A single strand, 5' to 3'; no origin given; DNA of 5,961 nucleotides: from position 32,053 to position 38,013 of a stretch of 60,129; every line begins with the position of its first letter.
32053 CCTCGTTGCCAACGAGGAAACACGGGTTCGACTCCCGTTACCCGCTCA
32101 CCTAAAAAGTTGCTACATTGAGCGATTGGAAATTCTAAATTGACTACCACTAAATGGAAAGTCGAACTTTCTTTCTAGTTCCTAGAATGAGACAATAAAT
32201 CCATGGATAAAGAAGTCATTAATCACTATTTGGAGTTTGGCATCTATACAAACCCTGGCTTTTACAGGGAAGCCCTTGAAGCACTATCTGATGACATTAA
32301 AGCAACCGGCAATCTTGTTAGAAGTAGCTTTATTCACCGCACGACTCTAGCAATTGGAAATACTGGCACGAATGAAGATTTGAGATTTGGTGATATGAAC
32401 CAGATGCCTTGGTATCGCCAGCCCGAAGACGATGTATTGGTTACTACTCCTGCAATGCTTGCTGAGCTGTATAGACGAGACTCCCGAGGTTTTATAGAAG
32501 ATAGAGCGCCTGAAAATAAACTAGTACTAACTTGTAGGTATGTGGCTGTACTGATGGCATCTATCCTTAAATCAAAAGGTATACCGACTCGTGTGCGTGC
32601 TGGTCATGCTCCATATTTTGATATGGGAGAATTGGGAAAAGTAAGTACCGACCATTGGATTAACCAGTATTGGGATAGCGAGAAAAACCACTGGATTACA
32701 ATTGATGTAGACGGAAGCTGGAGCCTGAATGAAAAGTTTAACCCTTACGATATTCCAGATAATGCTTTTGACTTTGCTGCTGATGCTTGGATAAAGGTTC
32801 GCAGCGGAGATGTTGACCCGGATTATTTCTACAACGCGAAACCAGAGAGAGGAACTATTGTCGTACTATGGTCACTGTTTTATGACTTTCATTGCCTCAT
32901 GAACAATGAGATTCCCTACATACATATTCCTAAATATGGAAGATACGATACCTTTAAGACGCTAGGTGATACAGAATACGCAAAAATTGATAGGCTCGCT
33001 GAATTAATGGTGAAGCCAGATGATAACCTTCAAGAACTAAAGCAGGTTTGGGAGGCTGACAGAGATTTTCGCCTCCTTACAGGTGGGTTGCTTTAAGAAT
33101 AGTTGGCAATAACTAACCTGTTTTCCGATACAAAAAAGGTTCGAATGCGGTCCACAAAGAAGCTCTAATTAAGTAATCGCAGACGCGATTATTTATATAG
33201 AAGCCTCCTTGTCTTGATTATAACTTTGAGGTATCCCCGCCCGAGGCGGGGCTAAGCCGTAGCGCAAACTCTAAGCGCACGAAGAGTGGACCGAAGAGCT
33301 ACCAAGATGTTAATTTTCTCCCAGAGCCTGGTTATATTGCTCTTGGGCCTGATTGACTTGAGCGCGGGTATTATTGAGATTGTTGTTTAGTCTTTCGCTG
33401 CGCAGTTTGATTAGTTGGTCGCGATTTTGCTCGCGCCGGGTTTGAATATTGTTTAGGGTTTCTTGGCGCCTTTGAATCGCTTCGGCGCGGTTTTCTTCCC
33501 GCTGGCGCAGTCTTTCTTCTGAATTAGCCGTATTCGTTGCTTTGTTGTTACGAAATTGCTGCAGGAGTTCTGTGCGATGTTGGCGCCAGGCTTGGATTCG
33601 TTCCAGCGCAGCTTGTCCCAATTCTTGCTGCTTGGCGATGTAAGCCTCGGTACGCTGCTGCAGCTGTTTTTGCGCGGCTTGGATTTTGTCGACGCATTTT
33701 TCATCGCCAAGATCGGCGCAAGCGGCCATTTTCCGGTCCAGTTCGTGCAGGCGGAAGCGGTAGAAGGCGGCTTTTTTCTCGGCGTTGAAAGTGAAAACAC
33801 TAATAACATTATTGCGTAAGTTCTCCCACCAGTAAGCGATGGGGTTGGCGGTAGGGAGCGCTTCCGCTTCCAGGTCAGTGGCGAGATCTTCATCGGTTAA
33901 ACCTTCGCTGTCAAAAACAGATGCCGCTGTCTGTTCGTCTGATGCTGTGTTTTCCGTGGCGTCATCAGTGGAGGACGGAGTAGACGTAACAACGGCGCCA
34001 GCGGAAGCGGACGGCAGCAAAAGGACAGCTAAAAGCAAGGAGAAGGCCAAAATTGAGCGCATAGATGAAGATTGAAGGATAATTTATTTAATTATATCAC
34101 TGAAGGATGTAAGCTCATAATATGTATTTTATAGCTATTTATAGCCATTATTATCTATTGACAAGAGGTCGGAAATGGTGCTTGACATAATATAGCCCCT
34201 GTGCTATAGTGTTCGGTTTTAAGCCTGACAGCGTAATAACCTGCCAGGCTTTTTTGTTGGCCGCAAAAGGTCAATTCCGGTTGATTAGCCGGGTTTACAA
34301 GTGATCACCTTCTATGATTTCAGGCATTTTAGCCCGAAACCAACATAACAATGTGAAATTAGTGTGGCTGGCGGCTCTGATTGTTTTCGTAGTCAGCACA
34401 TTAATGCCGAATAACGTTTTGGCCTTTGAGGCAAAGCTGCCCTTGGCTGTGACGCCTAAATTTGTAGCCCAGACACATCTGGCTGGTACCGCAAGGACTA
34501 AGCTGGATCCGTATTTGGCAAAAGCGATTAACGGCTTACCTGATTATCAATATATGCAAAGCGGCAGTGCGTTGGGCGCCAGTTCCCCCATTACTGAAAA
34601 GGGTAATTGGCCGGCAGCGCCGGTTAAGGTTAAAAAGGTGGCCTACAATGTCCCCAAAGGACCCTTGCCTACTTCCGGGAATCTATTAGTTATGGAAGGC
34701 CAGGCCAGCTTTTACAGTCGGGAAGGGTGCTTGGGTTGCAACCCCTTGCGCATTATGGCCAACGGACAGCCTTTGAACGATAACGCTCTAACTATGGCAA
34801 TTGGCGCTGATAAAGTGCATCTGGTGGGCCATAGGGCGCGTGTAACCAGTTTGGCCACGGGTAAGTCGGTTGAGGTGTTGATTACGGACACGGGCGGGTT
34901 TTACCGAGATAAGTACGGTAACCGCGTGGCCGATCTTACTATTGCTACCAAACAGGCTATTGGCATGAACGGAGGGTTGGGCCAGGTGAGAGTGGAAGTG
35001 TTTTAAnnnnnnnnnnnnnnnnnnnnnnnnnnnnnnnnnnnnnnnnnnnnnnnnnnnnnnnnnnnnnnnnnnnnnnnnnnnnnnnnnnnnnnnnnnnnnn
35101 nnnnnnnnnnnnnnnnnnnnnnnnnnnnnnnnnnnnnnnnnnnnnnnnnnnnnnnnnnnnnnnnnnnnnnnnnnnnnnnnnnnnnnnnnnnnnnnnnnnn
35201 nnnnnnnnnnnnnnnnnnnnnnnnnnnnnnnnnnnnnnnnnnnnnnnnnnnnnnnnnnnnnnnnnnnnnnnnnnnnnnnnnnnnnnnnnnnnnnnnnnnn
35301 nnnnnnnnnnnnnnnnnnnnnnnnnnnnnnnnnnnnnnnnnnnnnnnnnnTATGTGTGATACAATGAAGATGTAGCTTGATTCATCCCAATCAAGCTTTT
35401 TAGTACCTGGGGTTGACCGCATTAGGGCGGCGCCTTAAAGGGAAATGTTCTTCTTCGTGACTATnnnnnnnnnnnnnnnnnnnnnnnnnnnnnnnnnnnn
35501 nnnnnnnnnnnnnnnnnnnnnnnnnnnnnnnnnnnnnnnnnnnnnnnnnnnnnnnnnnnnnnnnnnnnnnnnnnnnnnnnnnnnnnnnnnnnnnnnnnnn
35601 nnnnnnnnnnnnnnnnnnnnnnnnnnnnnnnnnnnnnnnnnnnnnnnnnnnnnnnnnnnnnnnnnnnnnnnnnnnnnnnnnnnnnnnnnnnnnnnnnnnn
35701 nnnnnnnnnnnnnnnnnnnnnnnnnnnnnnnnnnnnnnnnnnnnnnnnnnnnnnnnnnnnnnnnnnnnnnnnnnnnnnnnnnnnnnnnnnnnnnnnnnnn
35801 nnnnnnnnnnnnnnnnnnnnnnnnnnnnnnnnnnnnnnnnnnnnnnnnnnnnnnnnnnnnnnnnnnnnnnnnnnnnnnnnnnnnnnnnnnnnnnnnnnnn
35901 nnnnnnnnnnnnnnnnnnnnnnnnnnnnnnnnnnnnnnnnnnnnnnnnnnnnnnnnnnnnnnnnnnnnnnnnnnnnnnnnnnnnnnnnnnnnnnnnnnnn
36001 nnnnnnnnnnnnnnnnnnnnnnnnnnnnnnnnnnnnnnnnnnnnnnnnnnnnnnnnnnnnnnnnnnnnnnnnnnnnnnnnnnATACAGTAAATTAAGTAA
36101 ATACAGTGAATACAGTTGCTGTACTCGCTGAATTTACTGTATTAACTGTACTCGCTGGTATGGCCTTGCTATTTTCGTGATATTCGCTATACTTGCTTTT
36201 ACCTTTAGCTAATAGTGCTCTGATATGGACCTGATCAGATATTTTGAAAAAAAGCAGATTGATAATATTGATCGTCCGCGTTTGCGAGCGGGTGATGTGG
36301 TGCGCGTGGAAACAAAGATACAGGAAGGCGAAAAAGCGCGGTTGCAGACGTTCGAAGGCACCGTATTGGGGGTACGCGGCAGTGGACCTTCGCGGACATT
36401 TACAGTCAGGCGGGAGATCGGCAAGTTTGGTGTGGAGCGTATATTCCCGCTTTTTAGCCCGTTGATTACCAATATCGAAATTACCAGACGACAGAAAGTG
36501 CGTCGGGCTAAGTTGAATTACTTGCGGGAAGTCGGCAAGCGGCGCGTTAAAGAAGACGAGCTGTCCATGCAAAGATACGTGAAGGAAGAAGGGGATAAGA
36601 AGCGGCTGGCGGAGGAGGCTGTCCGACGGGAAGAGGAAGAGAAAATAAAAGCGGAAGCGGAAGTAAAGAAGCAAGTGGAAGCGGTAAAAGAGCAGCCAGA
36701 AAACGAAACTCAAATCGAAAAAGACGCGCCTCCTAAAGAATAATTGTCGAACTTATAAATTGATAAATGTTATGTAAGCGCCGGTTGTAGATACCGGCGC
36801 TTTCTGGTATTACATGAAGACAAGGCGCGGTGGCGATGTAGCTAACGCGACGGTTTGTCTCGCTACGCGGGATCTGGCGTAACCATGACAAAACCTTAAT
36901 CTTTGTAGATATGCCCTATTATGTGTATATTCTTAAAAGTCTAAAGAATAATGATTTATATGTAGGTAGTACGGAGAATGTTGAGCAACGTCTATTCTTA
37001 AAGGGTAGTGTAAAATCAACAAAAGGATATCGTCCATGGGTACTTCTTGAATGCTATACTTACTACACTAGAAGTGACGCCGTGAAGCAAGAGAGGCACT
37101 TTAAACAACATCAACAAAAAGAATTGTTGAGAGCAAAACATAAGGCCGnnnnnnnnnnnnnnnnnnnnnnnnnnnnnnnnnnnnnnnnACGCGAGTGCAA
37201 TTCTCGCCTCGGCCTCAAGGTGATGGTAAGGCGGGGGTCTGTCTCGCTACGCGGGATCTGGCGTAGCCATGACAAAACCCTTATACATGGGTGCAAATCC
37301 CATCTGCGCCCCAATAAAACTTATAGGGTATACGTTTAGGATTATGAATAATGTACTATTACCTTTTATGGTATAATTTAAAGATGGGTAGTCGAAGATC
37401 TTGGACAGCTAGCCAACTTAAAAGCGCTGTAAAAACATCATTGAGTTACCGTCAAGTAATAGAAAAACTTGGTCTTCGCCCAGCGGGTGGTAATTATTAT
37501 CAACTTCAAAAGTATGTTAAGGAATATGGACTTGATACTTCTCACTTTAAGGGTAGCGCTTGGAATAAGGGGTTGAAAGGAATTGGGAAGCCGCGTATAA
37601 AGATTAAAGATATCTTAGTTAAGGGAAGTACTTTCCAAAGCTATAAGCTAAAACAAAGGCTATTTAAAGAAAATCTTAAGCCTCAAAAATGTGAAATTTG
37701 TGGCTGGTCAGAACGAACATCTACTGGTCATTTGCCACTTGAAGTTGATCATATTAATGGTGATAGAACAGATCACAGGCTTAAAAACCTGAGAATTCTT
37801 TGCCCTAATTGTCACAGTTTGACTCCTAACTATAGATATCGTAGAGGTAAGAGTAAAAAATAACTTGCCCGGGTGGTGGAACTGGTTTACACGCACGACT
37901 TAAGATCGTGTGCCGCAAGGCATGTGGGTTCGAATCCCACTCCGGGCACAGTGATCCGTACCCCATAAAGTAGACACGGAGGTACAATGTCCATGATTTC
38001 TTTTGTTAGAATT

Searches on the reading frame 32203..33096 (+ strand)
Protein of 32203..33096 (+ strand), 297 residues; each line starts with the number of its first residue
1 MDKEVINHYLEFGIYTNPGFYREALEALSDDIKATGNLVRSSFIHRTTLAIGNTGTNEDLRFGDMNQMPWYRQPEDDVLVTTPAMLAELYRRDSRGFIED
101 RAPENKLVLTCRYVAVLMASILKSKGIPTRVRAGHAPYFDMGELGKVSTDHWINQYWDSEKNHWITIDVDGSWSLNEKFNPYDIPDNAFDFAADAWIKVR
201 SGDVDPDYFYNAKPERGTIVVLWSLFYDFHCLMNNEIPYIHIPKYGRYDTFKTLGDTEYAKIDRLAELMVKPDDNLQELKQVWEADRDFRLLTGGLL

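Call 8: search_protein_families(library=pfam, proteins=[window:32203-33096:+], max_evalue=0.001)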
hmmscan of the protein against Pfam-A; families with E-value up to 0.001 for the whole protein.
window:32203-33096:+ (297 aa): 1 family
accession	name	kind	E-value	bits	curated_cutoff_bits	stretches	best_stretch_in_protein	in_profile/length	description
PF01841.26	Transglut_core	-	5.3e-05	23.9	23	1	110-168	53-107/108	Transglutaminase-like superfamily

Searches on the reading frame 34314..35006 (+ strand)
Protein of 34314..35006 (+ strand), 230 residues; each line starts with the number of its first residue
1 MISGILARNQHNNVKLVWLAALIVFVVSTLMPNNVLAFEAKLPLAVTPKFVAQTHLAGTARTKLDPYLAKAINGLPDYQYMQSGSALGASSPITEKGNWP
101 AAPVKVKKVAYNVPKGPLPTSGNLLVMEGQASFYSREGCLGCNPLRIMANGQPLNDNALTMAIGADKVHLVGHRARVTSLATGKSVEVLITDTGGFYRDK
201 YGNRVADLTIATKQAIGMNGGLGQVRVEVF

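Call 9: search_protein_families(library=pfam, proteins=[window:34314-35006:+], max_evalue=0.001)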
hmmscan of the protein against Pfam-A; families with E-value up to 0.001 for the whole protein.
window:34314-35006:+ (230 aa): 1 family
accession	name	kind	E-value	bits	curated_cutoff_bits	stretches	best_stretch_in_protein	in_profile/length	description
PF03330.24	DPBB_1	-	8.4e-05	23.2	28.8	1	128-228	3-82/83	Lytic transglycolase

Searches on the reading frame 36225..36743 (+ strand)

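Call 9: search_protein_families(library=pfam, proteins=[window:36225-36743:+], max_evalue=0.001)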
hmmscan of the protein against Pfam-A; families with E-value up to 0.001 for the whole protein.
window:36225-36743:+ (172 aa): 1 family
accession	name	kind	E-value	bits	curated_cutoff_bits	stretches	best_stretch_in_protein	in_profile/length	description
PF01245.26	Ribosomal_L19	-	2.1e-34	118.2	22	1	3-109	2-109/111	Ribosomal protein L19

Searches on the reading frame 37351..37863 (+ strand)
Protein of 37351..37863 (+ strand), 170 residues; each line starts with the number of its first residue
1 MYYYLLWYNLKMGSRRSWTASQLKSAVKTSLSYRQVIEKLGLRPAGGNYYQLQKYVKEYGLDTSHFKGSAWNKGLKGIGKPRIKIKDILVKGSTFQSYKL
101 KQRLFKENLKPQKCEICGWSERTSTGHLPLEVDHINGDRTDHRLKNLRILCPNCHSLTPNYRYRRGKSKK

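Call 9: search_protein_families(library=pfam, proteins=[window:37351-37863:+], max_evalue=0.001)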
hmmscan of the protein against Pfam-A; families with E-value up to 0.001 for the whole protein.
window:37351-37863:+ (170 aa): 2 families
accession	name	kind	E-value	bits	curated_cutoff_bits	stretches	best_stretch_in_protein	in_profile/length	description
PF01844.29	HNH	-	7.8e-06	26.4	21.4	1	114-156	1-42/47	HNH endonuclease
PF13392.12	HNH_3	-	1.4e-05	25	24.8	1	125-149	12-38/46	HNH endonuclease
